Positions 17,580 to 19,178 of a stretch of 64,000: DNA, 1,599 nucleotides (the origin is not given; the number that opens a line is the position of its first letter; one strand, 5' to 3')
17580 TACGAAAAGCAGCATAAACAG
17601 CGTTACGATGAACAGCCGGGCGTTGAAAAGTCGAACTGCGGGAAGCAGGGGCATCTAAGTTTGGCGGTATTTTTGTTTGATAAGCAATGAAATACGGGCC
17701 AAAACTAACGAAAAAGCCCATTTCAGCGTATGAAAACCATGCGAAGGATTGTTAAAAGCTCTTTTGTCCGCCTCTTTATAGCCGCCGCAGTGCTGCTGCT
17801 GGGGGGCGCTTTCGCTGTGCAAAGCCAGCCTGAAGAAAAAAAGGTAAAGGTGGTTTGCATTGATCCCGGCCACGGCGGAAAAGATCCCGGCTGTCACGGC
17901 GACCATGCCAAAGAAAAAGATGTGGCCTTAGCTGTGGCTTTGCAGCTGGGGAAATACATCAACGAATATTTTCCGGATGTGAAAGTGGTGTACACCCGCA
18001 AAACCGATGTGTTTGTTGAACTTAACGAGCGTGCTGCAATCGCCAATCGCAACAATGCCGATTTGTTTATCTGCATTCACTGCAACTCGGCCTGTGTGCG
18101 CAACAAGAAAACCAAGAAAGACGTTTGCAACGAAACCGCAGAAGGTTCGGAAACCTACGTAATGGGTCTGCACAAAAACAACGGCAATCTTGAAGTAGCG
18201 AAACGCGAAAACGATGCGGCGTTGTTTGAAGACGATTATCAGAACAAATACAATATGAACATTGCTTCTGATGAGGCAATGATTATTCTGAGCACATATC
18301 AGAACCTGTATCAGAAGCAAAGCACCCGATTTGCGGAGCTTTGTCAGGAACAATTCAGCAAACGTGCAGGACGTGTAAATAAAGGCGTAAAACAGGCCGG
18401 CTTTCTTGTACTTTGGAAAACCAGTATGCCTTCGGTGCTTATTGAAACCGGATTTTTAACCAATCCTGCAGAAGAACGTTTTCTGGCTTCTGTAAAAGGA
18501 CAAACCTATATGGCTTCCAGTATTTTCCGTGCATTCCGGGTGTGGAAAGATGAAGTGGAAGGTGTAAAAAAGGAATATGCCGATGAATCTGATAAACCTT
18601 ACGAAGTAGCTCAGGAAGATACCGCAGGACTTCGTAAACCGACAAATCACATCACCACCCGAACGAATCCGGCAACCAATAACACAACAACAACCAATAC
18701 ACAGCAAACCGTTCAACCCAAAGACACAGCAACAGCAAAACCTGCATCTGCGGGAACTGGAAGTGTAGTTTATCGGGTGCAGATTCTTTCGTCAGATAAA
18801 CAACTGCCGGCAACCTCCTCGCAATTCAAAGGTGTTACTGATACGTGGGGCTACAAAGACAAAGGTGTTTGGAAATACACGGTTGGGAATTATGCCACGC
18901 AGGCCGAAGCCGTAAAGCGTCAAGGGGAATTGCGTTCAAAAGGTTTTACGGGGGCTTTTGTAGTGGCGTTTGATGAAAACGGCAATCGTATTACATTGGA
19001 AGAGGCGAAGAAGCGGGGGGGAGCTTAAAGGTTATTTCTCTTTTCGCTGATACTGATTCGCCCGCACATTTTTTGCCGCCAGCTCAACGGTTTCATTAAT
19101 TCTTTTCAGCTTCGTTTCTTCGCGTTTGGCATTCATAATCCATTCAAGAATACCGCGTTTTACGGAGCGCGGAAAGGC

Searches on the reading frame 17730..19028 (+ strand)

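Call 29: search_protein_families(library=pfam, proteins=[window:17730-19028:+], max_evalue=0.00001)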
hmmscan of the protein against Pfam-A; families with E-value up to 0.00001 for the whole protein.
window:17730-19028:+ (432 aa): 1 family
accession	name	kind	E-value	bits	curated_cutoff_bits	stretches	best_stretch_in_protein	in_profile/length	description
PF01520.23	Amidase_3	-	2.8e-48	164.7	27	1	42-268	1-171/174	N-acetylmuramoyl-L-alanine amidase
